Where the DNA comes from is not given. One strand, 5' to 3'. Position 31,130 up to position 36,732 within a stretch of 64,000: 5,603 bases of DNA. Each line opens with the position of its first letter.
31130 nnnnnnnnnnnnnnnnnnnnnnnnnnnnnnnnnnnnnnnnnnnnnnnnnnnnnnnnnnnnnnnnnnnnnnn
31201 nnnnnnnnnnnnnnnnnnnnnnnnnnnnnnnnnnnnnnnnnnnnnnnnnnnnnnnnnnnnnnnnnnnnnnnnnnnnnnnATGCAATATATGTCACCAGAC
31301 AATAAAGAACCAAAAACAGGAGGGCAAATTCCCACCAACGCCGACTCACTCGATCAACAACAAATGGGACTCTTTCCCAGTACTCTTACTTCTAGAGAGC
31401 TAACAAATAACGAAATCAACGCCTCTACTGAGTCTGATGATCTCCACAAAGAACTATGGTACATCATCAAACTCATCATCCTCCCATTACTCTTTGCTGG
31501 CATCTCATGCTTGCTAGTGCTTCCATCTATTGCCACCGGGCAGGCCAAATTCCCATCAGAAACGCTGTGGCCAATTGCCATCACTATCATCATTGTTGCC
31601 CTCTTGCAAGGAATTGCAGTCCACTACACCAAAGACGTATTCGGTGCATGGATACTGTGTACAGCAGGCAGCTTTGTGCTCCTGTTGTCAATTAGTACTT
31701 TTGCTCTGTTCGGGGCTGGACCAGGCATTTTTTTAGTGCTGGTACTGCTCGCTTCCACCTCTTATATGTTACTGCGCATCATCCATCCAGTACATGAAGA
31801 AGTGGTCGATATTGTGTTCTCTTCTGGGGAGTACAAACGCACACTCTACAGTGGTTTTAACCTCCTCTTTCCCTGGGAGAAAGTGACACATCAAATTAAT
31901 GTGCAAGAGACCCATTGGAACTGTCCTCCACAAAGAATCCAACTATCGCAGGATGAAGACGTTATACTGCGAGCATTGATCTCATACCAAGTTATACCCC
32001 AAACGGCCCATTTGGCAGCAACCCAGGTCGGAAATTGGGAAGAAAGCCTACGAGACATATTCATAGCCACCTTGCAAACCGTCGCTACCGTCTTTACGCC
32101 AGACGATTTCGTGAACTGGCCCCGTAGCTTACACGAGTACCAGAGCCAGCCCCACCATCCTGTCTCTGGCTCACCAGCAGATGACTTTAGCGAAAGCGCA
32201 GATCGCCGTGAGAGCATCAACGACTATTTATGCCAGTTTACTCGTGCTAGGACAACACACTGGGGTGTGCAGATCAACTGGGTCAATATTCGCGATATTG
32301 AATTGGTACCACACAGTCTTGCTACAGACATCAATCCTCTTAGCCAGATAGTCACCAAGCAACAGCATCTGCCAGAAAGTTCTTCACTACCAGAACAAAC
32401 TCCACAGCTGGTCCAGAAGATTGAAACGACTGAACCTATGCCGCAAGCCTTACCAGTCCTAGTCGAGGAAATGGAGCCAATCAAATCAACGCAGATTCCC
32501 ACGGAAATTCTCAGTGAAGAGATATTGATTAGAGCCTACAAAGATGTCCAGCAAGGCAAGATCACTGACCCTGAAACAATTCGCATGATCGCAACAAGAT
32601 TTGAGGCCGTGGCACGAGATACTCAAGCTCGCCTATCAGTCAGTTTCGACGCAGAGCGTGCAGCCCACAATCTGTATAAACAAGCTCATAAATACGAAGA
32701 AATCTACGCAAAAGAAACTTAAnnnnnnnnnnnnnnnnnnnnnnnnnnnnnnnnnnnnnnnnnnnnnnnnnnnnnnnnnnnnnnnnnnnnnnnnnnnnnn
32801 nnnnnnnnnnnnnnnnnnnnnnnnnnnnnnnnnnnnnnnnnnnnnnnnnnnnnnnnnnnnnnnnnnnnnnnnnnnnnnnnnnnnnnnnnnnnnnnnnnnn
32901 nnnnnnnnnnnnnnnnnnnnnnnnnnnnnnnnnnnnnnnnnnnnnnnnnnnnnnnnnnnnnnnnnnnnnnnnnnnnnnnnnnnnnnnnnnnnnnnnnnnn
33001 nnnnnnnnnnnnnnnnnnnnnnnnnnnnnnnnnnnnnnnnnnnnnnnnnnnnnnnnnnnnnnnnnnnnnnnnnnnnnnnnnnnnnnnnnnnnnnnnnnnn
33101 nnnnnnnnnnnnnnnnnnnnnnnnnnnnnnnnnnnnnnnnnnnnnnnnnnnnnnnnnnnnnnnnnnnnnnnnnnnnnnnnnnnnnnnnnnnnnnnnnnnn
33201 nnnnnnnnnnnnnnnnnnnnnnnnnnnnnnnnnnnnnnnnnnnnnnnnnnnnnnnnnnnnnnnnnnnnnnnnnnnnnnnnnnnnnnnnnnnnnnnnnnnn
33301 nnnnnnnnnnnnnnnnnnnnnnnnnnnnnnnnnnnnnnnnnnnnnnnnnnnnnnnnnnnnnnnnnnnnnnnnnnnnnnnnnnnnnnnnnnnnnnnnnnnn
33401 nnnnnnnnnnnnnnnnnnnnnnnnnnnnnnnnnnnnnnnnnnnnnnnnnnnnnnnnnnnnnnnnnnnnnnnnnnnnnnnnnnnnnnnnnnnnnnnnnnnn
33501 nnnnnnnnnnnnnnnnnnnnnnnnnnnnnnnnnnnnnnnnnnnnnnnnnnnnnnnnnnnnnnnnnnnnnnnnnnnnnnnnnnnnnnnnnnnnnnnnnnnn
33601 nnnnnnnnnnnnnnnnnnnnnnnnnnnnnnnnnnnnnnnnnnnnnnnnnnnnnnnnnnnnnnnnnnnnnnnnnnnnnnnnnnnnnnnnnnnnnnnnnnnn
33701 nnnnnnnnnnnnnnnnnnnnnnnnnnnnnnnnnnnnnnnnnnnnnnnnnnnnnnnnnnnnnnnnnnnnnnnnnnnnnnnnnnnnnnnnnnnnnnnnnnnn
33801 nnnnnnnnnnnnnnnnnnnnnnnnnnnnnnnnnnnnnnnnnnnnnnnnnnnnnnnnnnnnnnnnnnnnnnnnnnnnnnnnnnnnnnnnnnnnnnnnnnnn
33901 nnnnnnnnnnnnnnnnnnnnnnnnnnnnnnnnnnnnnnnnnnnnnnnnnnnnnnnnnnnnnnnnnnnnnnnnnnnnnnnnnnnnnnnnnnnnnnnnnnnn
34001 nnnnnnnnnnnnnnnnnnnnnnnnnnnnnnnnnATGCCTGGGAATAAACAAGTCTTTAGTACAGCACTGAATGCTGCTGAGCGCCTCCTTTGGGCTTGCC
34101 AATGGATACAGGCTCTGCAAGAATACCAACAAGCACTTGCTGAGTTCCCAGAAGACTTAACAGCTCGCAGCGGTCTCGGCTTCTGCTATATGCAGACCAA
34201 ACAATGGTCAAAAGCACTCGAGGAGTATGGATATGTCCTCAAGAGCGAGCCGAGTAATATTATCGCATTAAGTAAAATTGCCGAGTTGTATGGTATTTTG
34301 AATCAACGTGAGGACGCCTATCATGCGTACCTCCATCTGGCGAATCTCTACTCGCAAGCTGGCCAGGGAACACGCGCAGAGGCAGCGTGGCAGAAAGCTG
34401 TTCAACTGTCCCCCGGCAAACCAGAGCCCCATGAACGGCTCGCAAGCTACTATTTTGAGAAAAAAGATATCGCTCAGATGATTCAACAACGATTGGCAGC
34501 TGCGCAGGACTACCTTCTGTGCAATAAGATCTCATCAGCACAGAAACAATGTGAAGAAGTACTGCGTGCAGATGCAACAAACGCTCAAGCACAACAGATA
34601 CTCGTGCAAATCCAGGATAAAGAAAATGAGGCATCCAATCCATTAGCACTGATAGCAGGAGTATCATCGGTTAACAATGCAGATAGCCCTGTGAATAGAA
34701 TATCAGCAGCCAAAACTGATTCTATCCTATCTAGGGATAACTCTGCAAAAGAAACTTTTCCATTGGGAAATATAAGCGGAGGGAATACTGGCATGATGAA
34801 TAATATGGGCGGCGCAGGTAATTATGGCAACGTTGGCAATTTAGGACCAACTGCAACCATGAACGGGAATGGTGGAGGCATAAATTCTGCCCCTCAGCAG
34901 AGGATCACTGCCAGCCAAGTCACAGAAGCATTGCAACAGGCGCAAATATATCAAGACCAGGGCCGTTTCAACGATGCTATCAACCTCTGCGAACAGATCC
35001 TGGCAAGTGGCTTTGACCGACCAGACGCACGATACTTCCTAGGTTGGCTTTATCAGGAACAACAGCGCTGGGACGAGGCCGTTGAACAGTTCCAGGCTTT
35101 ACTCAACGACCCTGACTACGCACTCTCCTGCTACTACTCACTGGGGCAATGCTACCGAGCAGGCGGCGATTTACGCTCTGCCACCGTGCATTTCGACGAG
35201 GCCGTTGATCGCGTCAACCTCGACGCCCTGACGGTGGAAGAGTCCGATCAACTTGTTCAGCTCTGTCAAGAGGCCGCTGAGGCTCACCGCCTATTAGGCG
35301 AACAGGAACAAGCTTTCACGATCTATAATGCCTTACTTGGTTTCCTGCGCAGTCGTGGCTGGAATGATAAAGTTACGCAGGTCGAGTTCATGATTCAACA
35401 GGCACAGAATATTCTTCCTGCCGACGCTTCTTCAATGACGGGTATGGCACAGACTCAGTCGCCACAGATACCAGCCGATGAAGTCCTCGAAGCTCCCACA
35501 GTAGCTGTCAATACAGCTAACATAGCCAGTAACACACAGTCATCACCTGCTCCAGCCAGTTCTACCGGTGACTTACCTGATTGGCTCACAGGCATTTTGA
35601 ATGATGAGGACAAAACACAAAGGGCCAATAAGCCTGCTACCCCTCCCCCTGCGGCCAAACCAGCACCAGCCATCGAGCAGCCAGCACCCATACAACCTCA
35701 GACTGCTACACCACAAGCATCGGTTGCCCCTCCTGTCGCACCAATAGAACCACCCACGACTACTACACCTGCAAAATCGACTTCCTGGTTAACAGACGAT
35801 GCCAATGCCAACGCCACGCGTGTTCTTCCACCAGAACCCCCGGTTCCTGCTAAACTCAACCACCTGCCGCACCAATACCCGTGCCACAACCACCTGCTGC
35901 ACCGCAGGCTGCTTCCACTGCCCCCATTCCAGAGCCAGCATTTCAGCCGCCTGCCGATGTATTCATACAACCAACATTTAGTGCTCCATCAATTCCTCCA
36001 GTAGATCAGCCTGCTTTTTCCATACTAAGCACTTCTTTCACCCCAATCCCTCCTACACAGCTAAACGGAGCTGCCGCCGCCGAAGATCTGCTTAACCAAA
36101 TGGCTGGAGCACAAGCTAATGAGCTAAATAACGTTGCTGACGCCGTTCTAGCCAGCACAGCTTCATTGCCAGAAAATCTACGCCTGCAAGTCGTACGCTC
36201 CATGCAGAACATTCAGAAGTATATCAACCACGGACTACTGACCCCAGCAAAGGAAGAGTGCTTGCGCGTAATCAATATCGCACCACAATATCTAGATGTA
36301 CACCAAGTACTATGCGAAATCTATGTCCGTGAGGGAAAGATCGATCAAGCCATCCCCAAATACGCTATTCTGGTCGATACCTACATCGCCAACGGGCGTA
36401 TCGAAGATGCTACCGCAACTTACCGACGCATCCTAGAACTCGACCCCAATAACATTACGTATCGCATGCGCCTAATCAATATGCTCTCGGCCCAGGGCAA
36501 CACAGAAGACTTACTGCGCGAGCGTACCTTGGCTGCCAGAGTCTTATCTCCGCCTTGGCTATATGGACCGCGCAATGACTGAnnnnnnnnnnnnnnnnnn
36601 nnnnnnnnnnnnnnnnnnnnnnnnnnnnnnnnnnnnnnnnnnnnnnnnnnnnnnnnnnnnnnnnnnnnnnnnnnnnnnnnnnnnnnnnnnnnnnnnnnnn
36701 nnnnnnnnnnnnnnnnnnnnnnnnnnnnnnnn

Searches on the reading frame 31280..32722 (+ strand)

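Call 45: search_protein_families(library=pfam, proteins=[window:31280-32722:+], max_evalue=0.0001)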
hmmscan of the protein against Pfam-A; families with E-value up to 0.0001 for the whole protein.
window:31280-32722:+ (480 aa): 1 family
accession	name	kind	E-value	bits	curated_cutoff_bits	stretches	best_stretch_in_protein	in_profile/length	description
PF01145.31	Band_7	-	3.8e-12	47.1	23.6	1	178-344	10-149/176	SPFH domain / Band 7 family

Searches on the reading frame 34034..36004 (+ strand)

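Call 26: search_protein_families(library=pfam, proteins=[window:34034-36004:+], max_evalue=0.001)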
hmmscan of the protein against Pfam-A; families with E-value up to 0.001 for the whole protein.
window:34034-36004:+ (656 aa): 17 families
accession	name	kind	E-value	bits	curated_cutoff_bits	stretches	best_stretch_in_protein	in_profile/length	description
PF14559.12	TPR_19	-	3.4e-22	79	25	2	26-72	9-55/68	Tetratricopeptide repeat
PF07719.23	TPR_2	-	1.8e-20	71.7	27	0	331-357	2-28/34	Tetratricopeptide repeat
PF00515.34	TPR_1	-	7.5e-17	60.8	27.8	0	98-127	3-32/34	Tetratricopeptide repeat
PF13432.12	TPR_16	-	2.3e-15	57.2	32.7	1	300-362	1-64/65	Tetratricopeptide repeat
PF13428.12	TPR_14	-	6.2e-15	54.7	23.5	0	98-137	3-42/44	Tetratricopeptide repeat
PF13414.12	TPR_11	-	6.8e-13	48.5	26.8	0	104-142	2-40/42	TPR repeat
PF13174.12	TPR_6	-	1.3e-12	47.9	26.3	0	331-359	1-29/33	Tetratricopeptide repeat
PF13424.12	TPR_12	-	8.3e-12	45.6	30.1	1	299-356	5-71/77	Tetratricopeptide repeat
PF13181.12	TPR_8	-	2.5e-08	33.9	25.7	0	97-127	2-32/34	Tetratricopeptide repeat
PF13176.12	TPR_7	-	4e-07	30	27.9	0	302-331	5-34/36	Tetratricopeptide repeat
PF13374.12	TPR_10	-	9.5e-07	29.1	27.5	0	98-125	4-31/42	Tetratricopeptide repeat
PF12895.13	ANAPC3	-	1e-06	29.4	27.2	1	308-381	1-73/82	Anaphase-promoting complex, cyclosome, subunit 3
PF13431.12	TPR_17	-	1.9e-06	28.1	24.4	0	31-63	2-34/34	Tetratricopeptide repeat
PF13371.12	TPR_9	-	3.6e-06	27.4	35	0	23-78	10-65/73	Tetratricopeptide repeat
PF25063.1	ARM_TT21_C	-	0.00012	22.5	35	0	300-354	99-153/209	Tetratricopeptide repeat protein 21 C-terminal ARM domain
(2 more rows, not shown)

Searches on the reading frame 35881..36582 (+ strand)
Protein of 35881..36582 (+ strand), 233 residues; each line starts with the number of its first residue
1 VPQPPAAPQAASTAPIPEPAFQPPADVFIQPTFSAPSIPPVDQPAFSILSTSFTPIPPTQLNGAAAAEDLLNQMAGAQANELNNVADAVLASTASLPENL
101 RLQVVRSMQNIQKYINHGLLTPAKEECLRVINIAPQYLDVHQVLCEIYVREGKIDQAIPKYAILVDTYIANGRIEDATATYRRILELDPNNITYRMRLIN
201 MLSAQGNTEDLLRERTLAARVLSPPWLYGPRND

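Call 26: search_protein_families(library=pfam, proteins=[window:35881-36582:+], max_evalue=0.001)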
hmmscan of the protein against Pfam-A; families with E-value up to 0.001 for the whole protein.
window:35881-36582:+ (233 aa): 7 families
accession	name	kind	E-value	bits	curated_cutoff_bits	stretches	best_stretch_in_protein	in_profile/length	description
PF14559.12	TPR_19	-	1.4e-08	35.4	25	0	169-209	2-42/68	Tetratricopeptide repeat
PF13428.12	TPR_14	-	7e-07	29.8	23.5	1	162-200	5-43/44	Tetratricopeptide repeat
PF13181.12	TPR_8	-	6.8e-06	26.3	25.7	0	161-191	4-34/34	Tetratricopeptide repeat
PF07719.23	TPR_2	-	1.6e-05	25.1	27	0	167-191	10-34/34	Tetratricopeptide repeat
PF13414.12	TPR_11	-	1.7e-05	24.8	26.8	0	166-194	2-30/42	TPR repeat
PF00515.34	TPR_1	-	8.7e-05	22.6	27.8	0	167-191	10-34/34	Tetratricopeptide repeat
PF20225.4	DUF6584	-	0.00073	20.1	27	0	106-193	5-89/171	Family of unknown function (DUF6584)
